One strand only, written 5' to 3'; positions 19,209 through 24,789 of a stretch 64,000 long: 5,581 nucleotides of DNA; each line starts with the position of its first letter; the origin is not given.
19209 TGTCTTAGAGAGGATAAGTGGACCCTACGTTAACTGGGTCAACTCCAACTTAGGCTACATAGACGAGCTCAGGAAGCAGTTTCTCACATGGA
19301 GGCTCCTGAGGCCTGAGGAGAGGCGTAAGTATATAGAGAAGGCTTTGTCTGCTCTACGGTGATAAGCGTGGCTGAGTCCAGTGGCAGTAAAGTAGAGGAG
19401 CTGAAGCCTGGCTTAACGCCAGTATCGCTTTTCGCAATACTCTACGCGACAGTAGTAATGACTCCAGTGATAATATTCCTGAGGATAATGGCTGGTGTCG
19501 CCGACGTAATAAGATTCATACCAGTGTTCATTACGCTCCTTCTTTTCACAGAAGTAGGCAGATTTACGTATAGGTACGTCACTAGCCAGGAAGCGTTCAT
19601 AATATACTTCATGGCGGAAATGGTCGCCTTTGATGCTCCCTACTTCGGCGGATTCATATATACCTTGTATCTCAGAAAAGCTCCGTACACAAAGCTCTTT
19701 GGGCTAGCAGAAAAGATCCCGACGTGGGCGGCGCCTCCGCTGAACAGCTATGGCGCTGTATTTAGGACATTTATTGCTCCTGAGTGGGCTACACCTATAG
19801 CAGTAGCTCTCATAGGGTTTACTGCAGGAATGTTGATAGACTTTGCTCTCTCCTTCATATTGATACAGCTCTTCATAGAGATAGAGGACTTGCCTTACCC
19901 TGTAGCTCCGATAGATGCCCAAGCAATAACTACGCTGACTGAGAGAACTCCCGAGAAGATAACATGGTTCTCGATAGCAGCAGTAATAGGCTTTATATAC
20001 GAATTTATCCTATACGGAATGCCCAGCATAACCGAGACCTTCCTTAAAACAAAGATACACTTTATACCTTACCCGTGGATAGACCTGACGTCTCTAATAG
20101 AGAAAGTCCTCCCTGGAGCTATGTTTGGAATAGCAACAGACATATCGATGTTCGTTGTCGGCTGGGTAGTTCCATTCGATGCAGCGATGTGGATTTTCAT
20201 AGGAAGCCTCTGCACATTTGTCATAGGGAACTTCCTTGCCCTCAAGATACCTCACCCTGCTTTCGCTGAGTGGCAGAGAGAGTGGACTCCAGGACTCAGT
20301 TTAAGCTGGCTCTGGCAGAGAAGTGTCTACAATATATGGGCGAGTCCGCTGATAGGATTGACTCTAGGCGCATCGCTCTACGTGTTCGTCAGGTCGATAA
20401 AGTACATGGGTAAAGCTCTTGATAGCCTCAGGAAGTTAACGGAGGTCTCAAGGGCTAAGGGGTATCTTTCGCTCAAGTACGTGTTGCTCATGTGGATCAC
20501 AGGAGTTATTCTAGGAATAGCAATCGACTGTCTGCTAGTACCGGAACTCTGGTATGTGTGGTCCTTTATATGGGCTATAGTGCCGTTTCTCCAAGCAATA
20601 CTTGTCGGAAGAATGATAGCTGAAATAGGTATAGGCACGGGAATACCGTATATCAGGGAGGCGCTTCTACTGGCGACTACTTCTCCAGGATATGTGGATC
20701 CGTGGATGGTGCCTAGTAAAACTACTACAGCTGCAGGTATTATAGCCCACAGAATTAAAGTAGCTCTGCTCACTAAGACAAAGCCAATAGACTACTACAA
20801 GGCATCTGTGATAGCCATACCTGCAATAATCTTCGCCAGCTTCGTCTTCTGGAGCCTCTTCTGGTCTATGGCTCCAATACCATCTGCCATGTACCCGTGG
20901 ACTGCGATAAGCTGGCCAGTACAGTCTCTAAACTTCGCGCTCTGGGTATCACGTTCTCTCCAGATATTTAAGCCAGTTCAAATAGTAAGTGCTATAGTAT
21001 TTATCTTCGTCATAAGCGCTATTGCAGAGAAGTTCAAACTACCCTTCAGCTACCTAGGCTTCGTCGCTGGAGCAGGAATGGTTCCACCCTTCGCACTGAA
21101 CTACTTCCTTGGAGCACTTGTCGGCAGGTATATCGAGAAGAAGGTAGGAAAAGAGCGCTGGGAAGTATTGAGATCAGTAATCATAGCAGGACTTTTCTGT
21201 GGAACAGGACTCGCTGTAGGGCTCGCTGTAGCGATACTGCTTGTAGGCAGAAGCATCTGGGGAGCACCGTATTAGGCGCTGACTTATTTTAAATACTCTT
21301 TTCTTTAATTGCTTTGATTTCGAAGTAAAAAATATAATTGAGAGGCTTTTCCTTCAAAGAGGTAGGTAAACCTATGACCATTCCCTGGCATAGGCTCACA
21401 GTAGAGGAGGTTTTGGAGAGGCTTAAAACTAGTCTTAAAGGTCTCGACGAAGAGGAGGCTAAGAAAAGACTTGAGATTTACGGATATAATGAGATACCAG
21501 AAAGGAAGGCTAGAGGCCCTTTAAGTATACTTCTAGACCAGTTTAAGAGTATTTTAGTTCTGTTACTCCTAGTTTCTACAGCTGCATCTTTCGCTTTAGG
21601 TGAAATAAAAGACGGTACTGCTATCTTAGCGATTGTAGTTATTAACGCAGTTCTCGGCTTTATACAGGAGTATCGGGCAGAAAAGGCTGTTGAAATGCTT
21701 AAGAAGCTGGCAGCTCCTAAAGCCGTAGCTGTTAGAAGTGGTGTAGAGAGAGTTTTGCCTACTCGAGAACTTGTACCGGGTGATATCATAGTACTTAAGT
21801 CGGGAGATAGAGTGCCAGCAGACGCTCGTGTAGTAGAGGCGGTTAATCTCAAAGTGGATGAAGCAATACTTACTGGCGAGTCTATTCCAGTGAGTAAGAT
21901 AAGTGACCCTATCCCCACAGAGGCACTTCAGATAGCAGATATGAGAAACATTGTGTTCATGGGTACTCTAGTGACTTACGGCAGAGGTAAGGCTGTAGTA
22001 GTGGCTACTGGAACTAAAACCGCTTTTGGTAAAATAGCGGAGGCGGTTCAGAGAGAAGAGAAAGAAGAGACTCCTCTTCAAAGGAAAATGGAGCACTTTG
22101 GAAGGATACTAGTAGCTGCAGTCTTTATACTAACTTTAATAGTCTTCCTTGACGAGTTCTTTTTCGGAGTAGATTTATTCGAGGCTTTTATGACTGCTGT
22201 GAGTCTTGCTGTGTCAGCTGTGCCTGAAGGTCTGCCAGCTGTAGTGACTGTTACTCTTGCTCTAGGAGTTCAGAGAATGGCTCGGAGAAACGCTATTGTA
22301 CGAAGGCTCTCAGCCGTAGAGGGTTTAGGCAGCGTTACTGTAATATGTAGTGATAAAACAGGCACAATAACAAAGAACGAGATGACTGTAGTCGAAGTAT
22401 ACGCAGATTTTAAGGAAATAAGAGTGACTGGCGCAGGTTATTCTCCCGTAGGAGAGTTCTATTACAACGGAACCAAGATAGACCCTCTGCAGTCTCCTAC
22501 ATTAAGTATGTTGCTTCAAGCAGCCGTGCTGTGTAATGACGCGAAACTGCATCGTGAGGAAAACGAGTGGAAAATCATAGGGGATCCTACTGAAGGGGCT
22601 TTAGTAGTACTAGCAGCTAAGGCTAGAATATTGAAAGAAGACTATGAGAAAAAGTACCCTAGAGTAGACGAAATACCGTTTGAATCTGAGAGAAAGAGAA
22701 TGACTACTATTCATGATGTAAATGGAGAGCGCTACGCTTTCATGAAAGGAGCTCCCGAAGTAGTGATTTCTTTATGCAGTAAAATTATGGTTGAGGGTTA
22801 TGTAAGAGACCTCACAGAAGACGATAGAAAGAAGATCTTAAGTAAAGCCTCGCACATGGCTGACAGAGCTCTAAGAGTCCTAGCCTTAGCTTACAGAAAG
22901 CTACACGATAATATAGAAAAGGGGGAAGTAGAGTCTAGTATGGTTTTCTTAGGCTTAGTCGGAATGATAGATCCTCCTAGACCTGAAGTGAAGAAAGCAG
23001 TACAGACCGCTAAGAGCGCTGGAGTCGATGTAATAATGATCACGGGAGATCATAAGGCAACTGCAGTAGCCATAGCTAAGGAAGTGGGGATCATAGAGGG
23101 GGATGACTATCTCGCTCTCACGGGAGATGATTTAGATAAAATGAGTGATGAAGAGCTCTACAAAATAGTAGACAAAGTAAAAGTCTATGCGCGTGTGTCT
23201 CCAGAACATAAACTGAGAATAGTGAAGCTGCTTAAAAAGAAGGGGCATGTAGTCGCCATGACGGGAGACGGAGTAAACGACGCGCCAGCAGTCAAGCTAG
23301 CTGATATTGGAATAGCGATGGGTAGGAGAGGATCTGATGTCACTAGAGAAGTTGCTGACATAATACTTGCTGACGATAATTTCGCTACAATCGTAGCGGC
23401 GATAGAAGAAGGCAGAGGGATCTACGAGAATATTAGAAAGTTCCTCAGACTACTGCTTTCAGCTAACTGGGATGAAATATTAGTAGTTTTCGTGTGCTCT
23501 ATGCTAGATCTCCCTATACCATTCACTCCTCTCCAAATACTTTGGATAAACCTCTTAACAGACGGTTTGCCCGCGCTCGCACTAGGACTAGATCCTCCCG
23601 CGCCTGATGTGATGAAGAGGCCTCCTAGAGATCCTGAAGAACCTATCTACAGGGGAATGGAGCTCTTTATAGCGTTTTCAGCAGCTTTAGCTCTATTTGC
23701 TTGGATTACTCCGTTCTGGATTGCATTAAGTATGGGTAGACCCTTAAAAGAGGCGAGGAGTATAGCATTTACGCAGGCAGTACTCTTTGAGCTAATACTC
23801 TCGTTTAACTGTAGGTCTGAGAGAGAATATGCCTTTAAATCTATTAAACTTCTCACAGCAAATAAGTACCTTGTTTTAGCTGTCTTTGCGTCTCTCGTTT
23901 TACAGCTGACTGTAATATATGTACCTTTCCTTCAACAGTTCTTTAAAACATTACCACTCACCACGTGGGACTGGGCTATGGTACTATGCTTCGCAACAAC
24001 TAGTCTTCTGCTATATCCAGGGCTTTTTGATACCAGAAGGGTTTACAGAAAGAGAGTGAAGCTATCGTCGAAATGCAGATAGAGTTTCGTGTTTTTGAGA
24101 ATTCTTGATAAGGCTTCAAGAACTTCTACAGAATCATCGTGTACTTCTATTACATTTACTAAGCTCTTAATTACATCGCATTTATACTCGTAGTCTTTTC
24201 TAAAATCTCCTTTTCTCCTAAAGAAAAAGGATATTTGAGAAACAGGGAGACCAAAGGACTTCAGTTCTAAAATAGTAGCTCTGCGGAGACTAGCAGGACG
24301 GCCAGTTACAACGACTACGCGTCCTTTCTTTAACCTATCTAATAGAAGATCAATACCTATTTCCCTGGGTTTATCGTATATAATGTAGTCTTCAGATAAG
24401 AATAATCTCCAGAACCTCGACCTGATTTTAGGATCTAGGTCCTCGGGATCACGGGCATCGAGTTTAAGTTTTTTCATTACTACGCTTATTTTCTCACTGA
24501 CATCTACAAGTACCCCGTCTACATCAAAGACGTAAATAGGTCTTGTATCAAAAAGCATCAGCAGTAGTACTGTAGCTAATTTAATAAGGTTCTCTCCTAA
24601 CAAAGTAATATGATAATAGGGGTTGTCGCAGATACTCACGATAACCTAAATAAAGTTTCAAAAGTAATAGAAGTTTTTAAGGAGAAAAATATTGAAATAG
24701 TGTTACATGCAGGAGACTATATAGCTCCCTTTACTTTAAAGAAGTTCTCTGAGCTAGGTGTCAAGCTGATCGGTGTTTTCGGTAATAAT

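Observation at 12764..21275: Thrice-repeated, ATPase-less locus: peptidase-like ectodomain fused to an FtsX/MacB-type permease, flanked by paired OPT-like membrane proteins (copy A)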

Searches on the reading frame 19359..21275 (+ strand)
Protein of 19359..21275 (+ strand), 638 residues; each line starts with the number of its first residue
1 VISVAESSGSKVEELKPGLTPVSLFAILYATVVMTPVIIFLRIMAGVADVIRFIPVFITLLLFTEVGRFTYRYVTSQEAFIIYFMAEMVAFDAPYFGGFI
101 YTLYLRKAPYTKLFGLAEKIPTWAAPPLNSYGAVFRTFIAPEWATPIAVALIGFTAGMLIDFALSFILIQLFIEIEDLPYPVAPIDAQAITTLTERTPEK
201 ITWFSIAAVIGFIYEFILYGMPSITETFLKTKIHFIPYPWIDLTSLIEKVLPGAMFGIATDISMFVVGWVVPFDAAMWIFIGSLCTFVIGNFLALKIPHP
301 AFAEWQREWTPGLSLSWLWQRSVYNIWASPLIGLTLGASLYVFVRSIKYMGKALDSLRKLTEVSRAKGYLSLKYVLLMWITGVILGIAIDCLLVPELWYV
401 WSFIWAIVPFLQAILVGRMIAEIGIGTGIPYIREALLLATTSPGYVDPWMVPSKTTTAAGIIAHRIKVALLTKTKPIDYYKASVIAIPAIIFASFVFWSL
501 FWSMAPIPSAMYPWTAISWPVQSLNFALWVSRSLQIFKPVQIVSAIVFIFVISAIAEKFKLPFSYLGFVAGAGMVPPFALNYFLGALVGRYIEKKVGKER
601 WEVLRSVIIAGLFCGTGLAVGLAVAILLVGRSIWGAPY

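Call 5: search_protein_families(library=pfam, proteins=[window:19359-21275:+], max_evalue=0.01)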
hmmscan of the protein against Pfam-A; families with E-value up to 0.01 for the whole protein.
window:19359-21275:+ (638 aa): 0 families

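Call 38: search_solved_structures(query=A3, max_evalue=1)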
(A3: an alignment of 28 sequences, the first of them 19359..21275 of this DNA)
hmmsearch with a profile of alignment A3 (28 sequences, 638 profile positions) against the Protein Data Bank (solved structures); distinct sequences matched with E-value up to 1: 1.
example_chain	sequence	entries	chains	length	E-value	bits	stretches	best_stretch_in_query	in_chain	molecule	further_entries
5zgb_K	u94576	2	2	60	0.57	11.8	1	572-625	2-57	PsaK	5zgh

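Call 41: search_protein_families(library=pfam, alignment_id=A3, max_evalue=0.01)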
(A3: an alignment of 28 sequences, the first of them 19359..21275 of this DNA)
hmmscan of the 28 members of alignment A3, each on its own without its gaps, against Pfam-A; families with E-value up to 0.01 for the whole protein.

A. member 1, window:19359-21275:+ (638 aa): 0 families

B. families by the number of members that match (of 28 scanned): 1 family
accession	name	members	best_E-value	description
PF03169.20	OPT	7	7.1e-18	OPT oligopeptide transporter protein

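Call 72: search_protein_families(library=ncbifam, proteins=[window:19359-21275:+], max_evalue=0.01)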
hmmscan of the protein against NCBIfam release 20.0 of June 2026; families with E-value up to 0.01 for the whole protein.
window:19359-21275:+ (638 aa): 0 families

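Call 79: find_homologous_proteins(query=window:19359-21275:+, max_evalue=0.00001)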
Query window:19359-21275:+ (638 aa): 52 proteins with E <= 0.00001 among 8000 candidates.
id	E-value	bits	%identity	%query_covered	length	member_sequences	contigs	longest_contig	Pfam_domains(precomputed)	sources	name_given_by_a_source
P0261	0.0e+0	1394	100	100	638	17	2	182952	-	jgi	-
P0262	2.5e-265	900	62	98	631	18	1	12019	PF03169.21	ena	-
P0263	4.1e-264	896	62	98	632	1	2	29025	PF03169.21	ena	-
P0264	1.9e-244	831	58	99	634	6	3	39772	PF03169.21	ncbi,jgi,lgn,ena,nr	ncbi:MAG: OPT/YSL family transporter [Thermoproteales archaeon]|nr:OPT/YSL family transporter [Therm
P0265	9.6e-241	819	58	99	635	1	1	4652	PF03169.21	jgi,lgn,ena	-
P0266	2.2e-238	811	57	99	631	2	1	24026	-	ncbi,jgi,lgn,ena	-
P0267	1.2e-235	802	56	99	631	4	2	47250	-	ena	-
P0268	8.4e-235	799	56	99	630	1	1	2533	-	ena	-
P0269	8.6e-235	799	57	98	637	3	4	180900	PF03169.21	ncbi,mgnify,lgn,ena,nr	ncbi:MAG: hypothetical protein DRJ51_00965 [Thermoprotei archaeon]|mgnify:CR=1 FL=1|nr:MAG: hypothet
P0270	3.1e-233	794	55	98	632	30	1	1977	PF03169.21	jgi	-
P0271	9.4e-233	793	55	99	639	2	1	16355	-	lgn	-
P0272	7.5e-231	786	55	99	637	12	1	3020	-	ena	-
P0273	2.0e-230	785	55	98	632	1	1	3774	-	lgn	-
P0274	7.5e-229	780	55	98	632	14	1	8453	-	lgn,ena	-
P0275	1.6e-225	769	54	98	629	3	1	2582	-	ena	-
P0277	7.7e-212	724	53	99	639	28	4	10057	PF03169.21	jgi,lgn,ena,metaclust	metaclust:\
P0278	1.6e-209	716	53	97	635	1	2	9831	PF03169.21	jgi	-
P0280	7.3e-201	687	50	100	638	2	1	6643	PF03169.21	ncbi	ncbi:MAG: hypothetical protein ACP5KW_09500 [Thermoproteota archaeon]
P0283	2.3e-196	672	48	99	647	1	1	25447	PF03169.21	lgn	-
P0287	1.3e-192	660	48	100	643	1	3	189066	PF03169.21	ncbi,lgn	-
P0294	7.5e-188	644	48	98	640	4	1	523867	-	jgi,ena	-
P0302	1.3e-98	349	35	99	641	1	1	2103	PF03169.21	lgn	-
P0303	2.1e-84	302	32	99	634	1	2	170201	PF03169.21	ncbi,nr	ncbi:MAG: hypothetical protein RMJ07_04230 [Nitrososphaerota archaeon]|nr:OPT/YSL family transporter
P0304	6.3e-84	301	33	97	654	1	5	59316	PF03169.21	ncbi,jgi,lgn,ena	ncbi:MAG: hypothetical protein QXL85_06990 [Candidatus Bathyarchaeia archaeon]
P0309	6.6e-52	195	26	82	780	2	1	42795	-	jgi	jgi:hypothetical protein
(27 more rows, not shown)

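Call 80: find_encoding_contigs(protein=P0303, flank=7000, max_places=1)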
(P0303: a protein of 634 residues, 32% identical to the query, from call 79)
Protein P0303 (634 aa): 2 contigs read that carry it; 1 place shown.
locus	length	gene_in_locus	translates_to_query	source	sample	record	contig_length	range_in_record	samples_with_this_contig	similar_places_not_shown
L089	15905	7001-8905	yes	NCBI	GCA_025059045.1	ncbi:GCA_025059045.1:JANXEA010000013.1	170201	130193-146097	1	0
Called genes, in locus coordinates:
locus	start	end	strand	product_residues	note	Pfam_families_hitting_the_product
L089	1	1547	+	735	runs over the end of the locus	PF20581:DUF6785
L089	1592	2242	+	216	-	-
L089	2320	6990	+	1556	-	PF04389:Peptidase_M28, PF02687:FtsX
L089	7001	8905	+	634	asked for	PF03169:OPT (weak)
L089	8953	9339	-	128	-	-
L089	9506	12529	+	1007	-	PF13620:CarboxypepD_reg (faint), PF02687:FtsX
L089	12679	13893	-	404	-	-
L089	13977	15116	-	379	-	PF00266:Aminotran_5, PF01041:DegT_DnrJ_EryC1 (weak)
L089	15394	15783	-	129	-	PF00589:Phage_integrase (weak)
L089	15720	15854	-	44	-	-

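Call 81: find_encoding_contigs(protein=P0304, flank=7000, max_places=1)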
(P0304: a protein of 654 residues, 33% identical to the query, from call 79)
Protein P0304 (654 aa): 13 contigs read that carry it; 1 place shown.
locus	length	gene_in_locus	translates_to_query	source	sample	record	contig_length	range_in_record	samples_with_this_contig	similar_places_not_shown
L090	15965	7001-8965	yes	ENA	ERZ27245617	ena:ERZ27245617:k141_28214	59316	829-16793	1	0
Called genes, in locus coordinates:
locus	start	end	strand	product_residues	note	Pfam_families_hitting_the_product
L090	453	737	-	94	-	PF02633:Creatininase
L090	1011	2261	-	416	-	PF00890:FAD_binding_2 (weak), PF01266:DAO (faint), PF01946:Thi4, PF07992:Pyr_redox_2 (faint), PF12831:FAD_oxidored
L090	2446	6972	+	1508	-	PF04389:Peptidase_M28, PF12704:MacB_PCD, PF02687:FtsX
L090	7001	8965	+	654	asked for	PF03169:OPT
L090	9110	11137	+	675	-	PF20581:DUF6785, PF20580: (weak)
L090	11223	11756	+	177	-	PF26791:AAPxQ, PF13519:VWA_2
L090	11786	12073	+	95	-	-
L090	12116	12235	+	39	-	-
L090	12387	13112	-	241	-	PF25014:NET2A (faint), PF07888:CALCOCO1 (faint), PF07889:DUF1664 (faint), PF00038:Filament (faint), PF08614:ATG16 (weak), PF19220:Rod_CreS (weak), PF24161:CCDC39 (weak), PF25450:Rab11-FIP3 (weak), +1 more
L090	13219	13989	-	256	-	-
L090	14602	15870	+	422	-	-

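Call 82: find_encoding_contigs(protein=P0309, flank=7000, max_places=1)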
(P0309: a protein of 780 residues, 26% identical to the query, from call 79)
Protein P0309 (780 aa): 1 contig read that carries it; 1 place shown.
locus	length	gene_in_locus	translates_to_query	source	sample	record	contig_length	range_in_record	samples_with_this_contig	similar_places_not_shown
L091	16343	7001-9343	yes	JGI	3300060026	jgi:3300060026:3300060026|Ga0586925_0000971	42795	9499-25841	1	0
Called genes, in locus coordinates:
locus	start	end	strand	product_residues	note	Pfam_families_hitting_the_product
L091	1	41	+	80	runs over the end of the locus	PF16277:DUF4926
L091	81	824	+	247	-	PF01073:3Beta_HSD, PF01370:Epimerase, PF04321:RmlD_sub_bind (weak), PF13460:NAD_binding_10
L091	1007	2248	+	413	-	PF01321:Creatinase_N (faint), PF00557:Peptidase_M24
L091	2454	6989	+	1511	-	PF04389:Peptidase_M28 (weak), PF02687:FtsX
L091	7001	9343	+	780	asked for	-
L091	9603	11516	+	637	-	PF20581:DUF6785, PF20580:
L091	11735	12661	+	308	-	PF01040:UbiA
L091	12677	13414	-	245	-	PF14597:Lactamase_B_5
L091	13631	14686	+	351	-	PF01408:GFO_IDH_MocA, PF02894:GFO_IDH_MocA_C, PF22685:Gal80p_C-like (weak), PF22725:GFO_IDH_MocA_C3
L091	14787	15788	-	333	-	PF00389:2-Hacid_dh, PF02826:2-Hacid_dh_C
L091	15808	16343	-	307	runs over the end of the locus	PF00657:Lipase_GDSL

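Call 83: find_encoding_contigs(protein=P0294, flank=7000, max_places=1)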
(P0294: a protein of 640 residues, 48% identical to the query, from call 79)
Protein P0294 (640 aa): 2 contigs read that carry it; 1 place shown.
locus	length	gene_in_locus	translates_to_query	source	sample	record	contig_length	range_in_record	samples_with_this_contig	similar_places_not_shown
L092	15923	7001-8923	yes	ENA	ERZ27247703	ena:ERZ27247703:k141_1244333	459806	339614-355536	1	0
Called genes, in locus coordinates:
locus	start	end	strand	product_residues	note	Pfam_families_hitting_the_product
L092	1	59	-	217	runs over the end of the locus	-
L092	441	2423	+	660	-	-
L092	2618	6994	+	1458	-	PF04389:Peptidase_M28, PF12704:MacB_PCD (weak), PF02687:FtsX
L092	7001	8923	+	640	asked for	-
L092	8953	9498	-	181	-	PF09335:VTT_dom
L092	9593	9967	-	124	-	-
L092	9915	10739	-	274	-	-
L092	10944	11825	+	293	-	PF18030:Rimk_N (weak), PF14397:ATPgrasp_ST (faint), PF02655:ATP-grasp_3 (weak), PF08443:RimK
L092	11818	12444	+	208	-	-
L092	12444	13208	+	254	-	PF01996:F420_ligase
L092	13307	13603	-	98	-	PF00583:Acetyltransf_1 (weak), PF14542:Acetyltransf_CG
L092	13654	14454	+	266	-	-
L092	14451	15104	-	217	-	-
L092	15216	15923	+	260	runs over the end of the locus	PF02633:Creatininase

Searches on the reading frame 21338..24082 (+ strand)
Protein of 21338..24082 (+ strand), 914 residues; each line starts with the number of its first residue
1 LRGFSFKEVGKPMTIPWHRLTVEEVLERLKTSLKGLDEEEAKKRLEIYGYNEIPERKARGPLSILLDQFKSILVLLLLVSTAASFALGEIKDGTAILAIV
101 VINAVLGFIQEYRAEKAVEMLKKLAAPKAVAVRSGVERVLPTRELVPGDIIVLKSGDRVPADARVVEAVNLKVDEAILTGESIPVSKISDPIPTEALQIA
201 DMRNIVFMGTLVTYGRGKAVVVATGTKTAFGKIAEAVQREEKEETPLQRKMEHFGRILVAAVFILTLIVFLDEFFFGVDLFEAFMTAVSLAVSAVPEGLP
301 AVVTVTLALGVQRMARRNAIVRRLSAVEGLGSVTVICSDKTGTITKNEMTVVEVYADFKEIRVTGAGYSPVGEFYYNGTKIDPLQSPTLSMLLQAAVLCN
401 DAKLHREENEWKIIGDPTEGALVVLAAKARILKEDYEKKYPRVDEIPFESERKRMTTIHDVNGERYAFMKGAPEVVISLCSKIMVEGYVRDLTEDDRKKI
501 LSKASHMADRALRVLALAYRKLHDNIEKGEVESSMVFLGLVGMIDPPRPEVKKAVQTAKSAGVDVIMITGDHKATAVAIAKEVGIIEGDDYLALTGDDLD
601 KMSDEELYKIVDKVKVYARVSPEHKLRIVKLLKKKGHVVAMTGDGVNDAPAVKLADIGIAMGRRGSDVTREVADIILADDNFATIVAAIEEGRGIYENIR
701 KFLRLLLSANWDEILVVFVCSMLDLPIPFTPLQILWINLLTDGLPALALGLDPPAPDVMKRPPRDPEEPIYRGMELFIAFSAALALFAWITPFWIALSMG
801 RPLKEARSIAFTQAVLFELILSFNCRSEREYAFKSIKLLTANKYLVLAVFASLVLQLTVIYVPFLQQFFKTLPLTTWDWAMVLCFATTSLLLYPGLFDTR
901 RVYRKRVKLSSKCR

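Call 5: search_protein_families(library=pfam, proteins=[window:21338-24082:+], max_evalue=0.01)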
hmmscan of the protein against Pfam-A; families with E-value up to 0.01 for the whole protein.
window:21338-24082:+ (914 aa): 7 families
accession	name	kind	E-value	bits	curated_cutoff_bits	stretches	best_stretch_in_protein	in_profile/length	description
PF00122.25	E1-E2_ATPase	-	1.5e-55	187.9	28.1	1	124-317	2-181/181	E1-E2 ATPase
PF00689.26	Cation_ATPase_C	-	1.3e-46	159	27.3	1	726-892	1-168/175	Cation transporting ATPase, C-terminus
PF13246.12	Cation_ATPase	-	6.4e-28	97.1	21.7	1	397-483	1-91/91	Cation transport ATPase (P-type)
PF00690.31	Cation_ATPase_N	-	9.5e-21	73.7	20.4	1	17-82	1-67/69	Cation transporter/ATPase, N-terminus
PF00702.32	Hydrolase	-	1.1e-20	75.3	26.4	1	334-656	2-191/191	haloacid dehalogenase-like hydrolase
PF08282.18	Hydrolase_3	-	0.00035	20.8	20.9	0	629-688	196-254/255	haloacid dehalogenase-like hydrolase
PF12710.13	HAD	-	0.001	20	27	1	508-651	50-187/189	haloacid dehalogenase-like hydrolase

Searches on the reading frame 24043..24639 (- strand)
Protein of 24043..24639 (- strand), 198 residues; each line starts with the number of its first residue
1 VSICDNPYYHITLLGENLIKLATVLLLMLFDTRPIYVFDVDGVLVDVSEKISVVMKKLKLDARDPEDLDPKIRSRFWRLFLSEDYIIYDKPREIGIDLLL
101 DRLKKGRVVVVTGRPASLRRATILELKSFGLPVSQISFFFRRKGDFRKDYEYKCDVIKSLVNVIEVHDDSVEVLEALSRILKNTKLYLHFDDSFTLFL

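Call 6: search_protein_families(library=pfam, proteins=[window:24043-24639:-], max_evalue=0.001)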
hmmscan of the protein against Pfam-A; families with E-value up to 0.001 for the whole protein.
window:24043-24639:- (198 aa): 0 families

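Call 77: search_protein_families(library=pfam, proteins=[window:24043-24639:-], max_evalue=0.01)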
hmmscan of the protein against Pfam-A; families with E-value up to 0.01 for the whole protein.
window:24043-24639:- (198 aa): 1 family
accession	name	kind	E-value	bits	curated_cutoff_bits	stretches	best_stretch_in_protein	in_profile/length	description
PF00702.32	Hydrolase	-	0.0056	17.5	26.4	0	36-178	4-111/191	haloacid dehalogenase-like hydrolase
